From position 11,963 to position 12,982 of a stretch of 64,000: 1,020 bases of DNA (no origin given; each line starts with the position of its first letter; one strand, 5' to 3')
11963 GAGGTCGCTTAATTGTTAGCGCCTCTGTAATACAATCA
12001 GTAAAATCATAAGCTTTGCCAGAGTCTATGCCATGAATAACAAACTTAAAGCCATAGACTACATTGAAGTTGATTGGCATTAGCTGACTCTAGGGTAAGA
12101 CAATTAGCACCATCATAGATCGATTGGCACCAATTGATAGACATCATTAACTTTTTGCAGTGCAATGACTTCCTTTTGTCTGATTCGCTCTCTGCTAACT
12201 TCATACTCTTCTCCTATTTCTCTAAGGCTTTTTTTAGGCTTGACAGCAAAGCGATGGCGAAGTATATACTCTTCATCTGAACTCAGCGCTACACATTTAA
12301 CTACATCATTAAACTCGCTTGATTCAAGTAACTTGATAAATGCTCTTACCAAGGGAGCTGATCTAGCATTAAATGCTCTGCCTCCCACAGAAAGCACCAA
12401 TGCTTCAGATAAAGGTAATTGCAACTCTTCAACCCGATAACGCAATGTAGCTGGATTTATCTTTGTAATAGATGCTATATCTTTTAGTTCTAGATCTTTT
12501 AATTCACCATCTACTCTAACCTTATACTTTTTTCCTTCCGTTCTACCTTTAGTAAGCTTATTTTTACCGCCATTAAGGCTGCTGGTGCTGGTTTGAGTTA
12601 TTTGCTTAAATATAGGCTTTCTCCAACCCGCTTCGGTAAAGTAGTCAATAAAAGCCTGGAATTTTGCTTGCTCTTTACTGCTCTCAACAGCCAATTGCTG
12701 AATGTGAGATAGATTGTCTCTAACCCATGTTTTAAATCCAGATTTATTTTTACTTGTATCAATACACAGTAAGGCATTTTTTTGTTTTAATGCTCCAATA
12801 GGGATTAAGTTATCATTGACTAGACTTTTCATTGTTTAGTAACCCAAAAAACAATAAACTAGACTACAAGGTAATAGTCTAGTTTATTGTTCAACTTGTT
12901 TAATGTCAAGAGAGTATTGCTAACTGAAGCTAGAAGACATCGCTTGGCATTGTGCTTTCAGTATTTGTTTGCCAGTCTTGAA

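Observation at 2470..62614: A 9-mer, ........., marks almost every intergenic spacer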

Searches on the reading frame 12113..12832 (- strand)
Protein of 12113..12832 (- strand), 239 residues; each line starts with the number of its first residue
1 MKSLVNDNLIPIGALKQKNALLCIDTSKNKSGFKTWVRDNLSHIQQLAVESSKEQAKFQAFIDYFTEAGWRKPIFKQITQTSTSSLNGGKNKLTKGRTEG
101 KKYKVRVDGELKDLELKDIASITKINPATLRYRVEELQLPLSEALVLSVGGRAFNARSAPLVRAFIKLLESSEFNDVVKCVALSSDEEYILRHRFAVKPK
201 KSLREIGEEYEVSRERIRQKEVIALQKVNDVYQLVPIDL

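Call 30: search_protein_families(library=pfam, max_evalue=0.01, proteins=[window:12116-12832:-])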
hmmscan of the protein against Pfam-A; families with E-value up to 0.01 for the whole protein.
seq(239 aa): 1 family
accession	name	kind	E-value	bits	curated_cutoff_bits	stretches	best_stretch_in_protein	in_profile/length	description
PF04545.22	Sigma70_r4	-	2.9e-09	36.7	24.1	1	183-228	5-48/50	Sigma-70, region 4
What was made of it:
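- On Sigma70-family sigma factor (for ORF 12113-12832): PF04545 E = 2.9e-9 over residues 183-228 (call 30).
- ORF 12113-12832 matches Sigma70_r4 (E = 2.9e-9; call 30).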

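Call 36: search_solved_structures(query=window:12113-12832:-, max_evalue=1, show_alignments=3)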
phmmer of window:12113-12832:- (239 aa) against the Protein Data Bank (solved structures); distinct sequences matched with E-value up to 1: 55.
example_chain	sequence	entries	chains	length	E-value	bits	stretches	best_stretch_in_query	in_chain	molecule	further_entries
1tty_A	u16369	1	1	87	2.5e-05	27.4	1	167-229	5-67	RNA polymerase sigma factor rpoD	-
1tlh_B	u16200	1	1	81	0.00015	24.8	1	181-229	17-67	RNA polymerase sigma factor rpoD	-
2p7v_B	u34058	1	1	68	0.00016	24.8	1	182-229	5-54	RNA polymerase sigma factor rpoD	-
7l7b_F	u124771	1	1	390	0.00016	24.8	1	159-229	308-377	RNA polymerase sigma factor SigA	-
3t72_o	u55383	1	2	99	0.00025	24.1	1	181-229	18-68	RNA polymerase sigma factor rpoD, DNA-directed RNA polymerase subunit beta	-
4g8x_A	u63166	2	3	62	0.00033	23.8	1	182-228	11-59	RNA polymerase sigma factor rpoD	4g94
4g6d_A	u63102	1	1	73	0.00044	23.4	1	182-229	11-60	RNA polymerase sigma factor rpoD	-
8x6f_E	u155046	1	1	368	0.00061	22.9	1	160-229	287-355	RNA polymerase sigma factor SigA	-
9gdo_F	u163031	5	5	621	0.00067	22.7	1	182-229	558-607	RNA polymerase sigma factor RpoD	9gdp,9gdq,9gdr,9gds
7ye1_F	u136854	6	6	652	0.0013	21.9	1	181-229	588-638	RNA polymerase sigma factor RpoD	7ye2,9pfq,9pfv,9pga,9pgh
8ftd_L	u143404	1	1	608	0.0013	21.8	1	181-229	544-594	RNA polymerase sigma factor RpoD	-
7xya_F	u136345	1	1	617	0.0013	21.8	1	180-229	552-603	RNA polymerase sigma factor RpoD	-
7ckq_F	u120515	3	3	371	0.0014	21.7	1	159-229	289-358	RNA polymerase sigma factor SigA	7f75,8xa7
4ljz_F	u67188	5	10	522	0.0017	21.4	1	181-229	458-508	RNA polymerase sigma factor RpoD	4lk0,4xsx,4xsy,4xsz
5vt0_L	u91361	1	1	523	0.0017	21.4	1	181-229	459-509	RNA polymerase sigma factor RpoD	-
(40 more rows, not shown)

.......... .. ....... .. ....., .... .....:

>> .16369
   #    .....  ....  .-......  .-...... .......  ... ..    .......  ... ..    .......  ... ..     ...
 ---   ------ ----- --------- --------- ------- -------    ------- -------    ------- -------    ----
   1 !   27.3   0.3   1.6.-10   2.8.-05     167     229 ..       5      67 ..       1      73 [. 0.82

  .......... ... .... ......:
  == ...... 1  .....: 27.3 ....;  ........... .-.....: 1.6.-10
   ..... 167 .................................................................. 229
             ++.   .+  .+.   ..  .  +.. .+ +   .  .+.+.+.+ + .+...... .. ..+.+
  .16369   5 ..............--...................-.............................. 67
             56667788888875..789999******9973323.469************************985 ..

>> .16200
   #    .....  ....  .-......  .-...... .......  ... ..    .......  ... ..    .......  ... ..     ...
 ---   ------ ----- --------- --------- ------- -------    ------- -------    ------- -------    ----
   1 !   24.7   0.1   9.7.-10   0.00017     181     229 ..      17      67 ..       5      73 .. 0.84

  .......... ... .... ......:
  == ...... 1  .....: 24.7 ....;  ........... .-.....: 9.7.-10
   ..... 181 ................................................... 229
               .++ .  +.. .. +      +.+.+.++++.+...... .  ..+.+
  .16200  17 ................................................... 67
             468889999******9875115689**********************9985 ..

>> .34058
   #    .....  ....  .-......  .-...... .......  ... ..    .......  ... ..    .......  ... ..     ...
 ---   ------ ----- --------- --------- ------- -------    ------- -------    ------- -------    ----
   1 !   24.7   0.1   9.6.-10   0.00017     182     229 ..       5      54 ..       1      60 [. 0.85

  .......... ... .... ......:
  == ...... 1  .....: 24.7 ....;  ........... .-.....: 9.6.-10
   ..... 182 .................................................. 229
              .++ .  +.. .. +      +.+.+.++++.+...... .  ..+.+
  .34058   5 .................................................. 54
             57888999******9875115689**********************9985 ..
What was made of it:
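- On Sigma70-family sigma factor (for ORF 12113-12832): Region 4 of RpoD/SigA are the best PDB hits, with RERIRQ identical (call 36).
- Its best solved-structure matches are region 4 of RpoD/SigA, with RERIRQ identical (call 36).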

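Call 37: search_protein_families(library=phrogs, max_evalue=0.01, proteins=[window:12113-12832:-])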
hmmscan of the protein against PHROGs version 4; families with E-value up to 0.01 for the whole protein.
window:12113-12832:- (239 aa): 3 families
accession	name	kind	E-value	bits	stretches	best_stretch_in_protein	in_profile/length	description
phrog_351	-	transcription regulation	1.8e-07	31.2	1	176-232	671-726/928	RNA polymerase sigma factor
phrog_28809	-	unknown function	0.003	18.3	1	25-72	115-164/211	-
phrog_36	-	transcription regulation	0.0049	17.5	1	181-232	137-187/220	transcriptional regulator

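Call 39: find_homologous_proteins(query=window:12113-12832:-)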
Query window:12113-12832:- (239 aa): 2 proteins with E <= 0.001 among 1040 candidates.
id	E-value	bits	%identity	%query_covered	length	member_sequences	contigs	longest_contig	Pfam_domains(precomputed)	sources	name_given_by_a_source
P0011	5.6e-149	512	100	100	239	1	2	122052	PF04545.23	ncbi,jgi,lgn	jgi:hypothetical protein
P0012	3.6e-60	221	51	97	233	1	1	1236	PF04545.23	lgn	-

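Call 42: find_encoding_contigs(protein=P0012, flank=10000, max_places=3)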
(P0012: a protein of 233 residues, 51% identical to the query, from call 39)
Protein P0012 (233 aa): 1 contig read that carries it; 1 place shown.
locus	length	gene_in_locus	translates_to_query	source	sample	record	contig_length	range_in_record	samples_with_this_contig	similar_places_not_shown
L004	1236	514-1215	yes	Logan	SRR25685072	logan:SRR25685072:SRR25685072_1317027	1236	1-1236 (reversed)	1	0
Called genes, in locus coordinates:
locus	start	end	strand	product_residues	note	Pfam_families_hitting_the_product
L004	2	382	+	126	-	?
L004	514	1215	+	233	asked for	PF04545:Sigma70_r4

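Call 66: predict_structure(alignment_id=A2)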
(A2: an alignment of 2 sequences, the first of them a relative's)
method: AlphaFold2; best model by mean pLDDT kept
length: 239 residues; sequences in the alignment: 2
mean_pLDDT: 58.3   pTM: 0.34
mean pLDDT of the five models: 58.3, 57.1, 57.0, 54.8, 48.6
residues with pLDDT >= 90: 1; 70-90: 76; 50-70: 68; < 50: 94
segments of 3 or more residues with pLDDT < 50: 1-5, 81-107, 109-111, 114-162, 230-239
pLDDT, mean of each block of 10 residues (from residue 1): 53 64 78 86 78 69 87 73 38 38 47 48 38 35 35 37 58 62 76 64 73 69 61 31
secondary structure, 60 per line:
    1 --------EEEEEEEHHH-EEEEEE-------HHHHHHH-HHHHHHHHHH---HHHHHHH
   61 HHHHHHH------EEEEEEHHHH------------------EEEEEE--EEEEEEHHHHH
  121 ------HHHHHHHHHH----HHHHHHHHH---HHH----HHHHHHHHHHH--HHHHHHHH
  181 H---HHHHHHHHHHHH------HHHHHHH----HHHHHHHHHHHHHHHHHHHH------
elements in order: E9-15 E20-25 H33-39 H41-50 H54-67 E74-79 H80-83 E102-107 E110-115 H116-120 H127-136 H141-149 H160-170 H173-181 H185-196 H203-209 H214-233
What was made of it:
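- The AlphaFold model is poor (pLDDT 58; call 66).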

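Call 70: fold_search(model_id=the predicted structure, library=pdb)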
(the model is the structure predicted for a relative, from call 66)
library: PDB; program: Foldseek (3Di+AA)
matches with E <= 10: 302; with E <= 0.001: 0
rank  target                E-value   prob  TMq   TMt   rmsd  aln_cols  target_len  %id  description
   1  5e17_F                2.9e-02  1.00  0.23  0.17   4.9        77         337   31  T. thermophilus transcription initiation complex having a RRR discriminator sequence and a nontemplate-strand length c (released 2016-03-09)
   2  7l7b_F                4.8e-02  1.00  0.22  0.19   5.1        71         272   38  Clostridioides difficile RNAP with fidaxomicin (released 2022-02-02)
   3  4g7h_F                5.1e-02  1.00  0.23  0.16   5.1        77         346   31  Crystal structure of Thermus thermophilus transcription initiation complex (released 2012-10-31)
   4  4oio_F                5.3e-02  1.00  0.25  0.18   4.7        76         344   32  Crystal structure of Thermus thermophilus pre-insertion substrate complex for de novo transcription initiation (released 2014-05-07)
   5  5e18_F                6.0e-02  1.00  0.23  0.17   5.1        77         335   31  T. thermophilus transcription initiation complex having a YYY discriminator sequence and a nontemplate-strand length c (released 2016-03-09)
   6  8hkc_E                6.3e-02  0.93  0.22  0.20  21.8       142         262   18  Cryo-EM structure of E. coli RNAP sigma32 complex (released 2023-05-31)
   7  4mex_F                6.3e-02  0.54  0.21  0.12  19.1       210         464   20  Crystal structure of Escherichia coli RNA polymerase in complex with salinamide A (released 2014-05-21)
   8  6lts_F                7.5e-02  1.00  0.25  0.18   4.8        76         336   32  Crystal structure of Thermus thermophilus transcription initiation complex comprising a truncated sigma finger (released 2020-03-11)
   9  5vt0_L                7.5e-02  0.41  0.22  0.13  18.8       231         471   19  Escherichia coli 6S RNA derivative in complex with Escherichia coli RNA polymerase sigma70-holoenzyme (released 2017-11-01)
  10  1ku7_A                8.0e-02  1.00  0.23  0.68   2.3        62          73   32  Crystal Structure of Thermus aquatics RNA Polymerase SigmaA Subunit Region 4 Bound to-35 Element DNA (released 2002-03-29)
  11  4xlp_F                8.5e-02  0.63  0.25  0.18  18.5       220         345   17  Crystal structure of T.aquaticus transcription initiation complex containing upstream fork promoter (released 2015-09-23)
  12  6xl5_F                8.5e-02  0.51  0.22  0.13  18.7       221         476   19  Cryo-EM structure of EcmrR-RNAP-promoter open complex (EcmrR-RPo) (released 2021-04-07)
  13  5tjg_F                8.9e-02  0.63  0.25  0.18  18.1       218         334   16  Thermus aquaticus delta1.1-sigmaA holoenzyme/downstream-fork promoter complex with an open clamp (released 2017-06-21)
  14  9n9q_C                8.9e-02  0.33  0.20  0.18  30.1       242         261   12  Cryo-EM structure of the RNA-guided transcription complex (released 2025-12-24)
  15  1ku3                  9.5e-02  1.00  0.20  0.69   1.9        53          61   36  Crystal Structure of Thermus aquaticus RNA Polymerase Sigma Subunit Fragment, Region 4 (released 2002-04-03)
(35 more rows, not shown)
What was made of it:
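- On Sigma70-family sigma factor (for ORF 12113-12832): Foldseek hit to 1KU7, rmsd 2.3 A over 62 aligned columns (call 70).
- Its predicted fold matches 1KU7, sigma region 4 bound to -35 DNA (call 70).
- Tried and rejected: It gave nothing for the N-terminal domain (calls 66, 70).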

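Call 71: find_related_loci(query=A2, collection=genome_contigs, flank=10000)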
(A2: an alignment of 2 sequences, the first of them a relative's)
Query A2 (239 aa) in genome_contigs; peptide patterns used: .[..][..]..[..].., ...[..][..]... (x = any residue, [..] = any of these).
103 stretches matched a pattern, but none encodes a relative of the query by tblastn (E <= 1e-3).

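Call 72: find_related_loci(query=A2, collection=viral_contigs, flank=10000)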
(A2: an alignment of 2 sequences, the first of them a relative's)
Query A2 (239 aa) in viral_contigs; peptide patterns used: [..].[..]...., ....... (x = any residue, [..] = any of these).
407 stretches matched a pattern, but none encodes a relative of the query by tblastn (E <= 1e-3).
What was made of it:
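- Co-occurrence of the protein and the box therefore could not be tested (calls 39, 42, 71, 72).
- Tried and rejected: sigma4 profile against genomes and IMG/VR (calls 71, 72);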

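Call 83: search_protein_families(library=ncbifam, max_evalue=0.1, proteins=[window:12113-12832:-])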
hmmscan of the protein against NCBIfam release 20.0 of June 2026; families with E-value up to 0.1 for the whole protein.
window:12113-12832:- (239 aa): 21 families
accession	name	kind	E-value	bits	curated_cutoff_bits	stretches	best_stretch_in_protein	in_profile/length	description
TIGR02393.1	RpoD_Cterm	equivalog_domain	5.5e-08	32.7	354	1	171-229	167-225/238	RNA polymerase sigma factor RpoD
TIGR02392.1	rpoH_proteo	equivalog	3.1e-07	30.3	323.1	1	183-230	219-266/270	RNA polymerase sigma factor RpoH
NF005143.0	PRK06596.1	subfamily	3.2e-07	30.1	241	1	183-231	231-280/285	RNA polymerase factor sigma-32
NF004208.0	PRK05658.1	equivalog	4.3e-07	29.3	555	1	182-228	568-616/631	RNA polymerase sigma factor RpoD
NF006666.0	PRK09210.1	equivalog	1.2e-06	28.1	572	1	166-229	295-357/370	RNA polymerase sigma factor RpoD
TIGR02937.1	sigma70-ECF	superfamily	2.3e-06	27.4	42.9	1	177-228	111-161/165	sigma-70 family RNA polymerase sigma factor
NF004564.0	PRK05901.2-2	equivalog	3.9e-06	25.8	617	1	178-231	426-482/500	RNA polymerase sigma factor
NF005643.0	PRK07406.1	equivalog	5.1e-06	25.8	500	1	175-228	330-383/397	RNA polymerase sigma factor RpoD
NF004562.0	PRK05901.1-4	equivalog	7.2e-06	24.8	779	1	176-229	488-541/571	RNA polymerase sigma factor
NF041931.2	MzaA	equivalog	8.9e-06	24.8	800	1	182-228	653-701/726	MZA anti-phage system associated sigma-70 family RNA polymerase sigma factor MzaA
TIGR02997.1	Sig70-cyanoRpoD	subfamily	1.8e-05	24.2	384.5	1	177-228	243-297/298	RNA polymerase sigma factor, RpoD/SigA family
NF005785.0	PRK07598.1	equivalog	2.3e-05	23.4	554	1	182-229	350-399/415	RNA polymerase sigma factor SigC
NF004566.0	PRK05901.2-4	equivalog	3.5e-05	23.2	531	1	172-229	372-431/448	RNA polymerase sigma factor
NF005693.0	PRK07500.1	equivalog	9.6e-05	21.6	315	1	182-229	227-274/289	RNA polymerase factor sigma-32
NF004561.0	PRK05901.1-3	equivalog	0.00038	19.7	582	1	182-227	475-522/537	RNA polymerase sigma factor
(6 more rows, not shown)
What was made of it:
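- On Sigma70-family sigma factor (for ORF 12113-12832): The scores of 16-33 bits lie far below the cut-offs (43-800) (call 83).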

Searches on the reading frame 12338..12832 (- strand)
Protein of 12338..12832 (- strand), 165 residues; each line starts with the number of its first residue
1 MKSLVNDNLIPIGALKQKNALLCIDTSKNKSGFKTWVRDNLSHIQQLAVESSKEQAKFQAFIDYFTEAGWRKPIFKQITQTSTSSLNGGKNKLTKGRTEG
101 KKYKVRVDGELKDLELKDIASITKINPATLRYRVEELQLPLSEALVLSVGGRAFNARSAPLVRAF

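Call 67: search_protein_representatives(protein=window:12338-12832:-)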
Query: 165 residues. Proteins with E-value up to 0.001 (for the whole library): 5; up to 1e-10: 3; up to 1e-30: 2. The best 5 are listed.
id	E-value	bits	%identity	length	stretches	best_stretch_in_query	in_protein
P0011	6.0e-101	350.9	100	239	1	1-165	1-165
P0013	2.7e-34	134.5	48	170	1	6-165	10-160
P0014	6.1e-15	71.7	37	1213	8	56-91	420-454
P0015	3.6e-07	46.5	32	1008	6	28-73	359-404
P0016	3.0e-04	37.0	28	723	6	117-161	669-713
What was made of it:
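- On Sigma70-family sigma factor (for ORF 12113-12832): The N-terminal 165 aa has only 5 hits among 1.8 billion representative proteins, and none matches full length apart from its own family (call 67).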
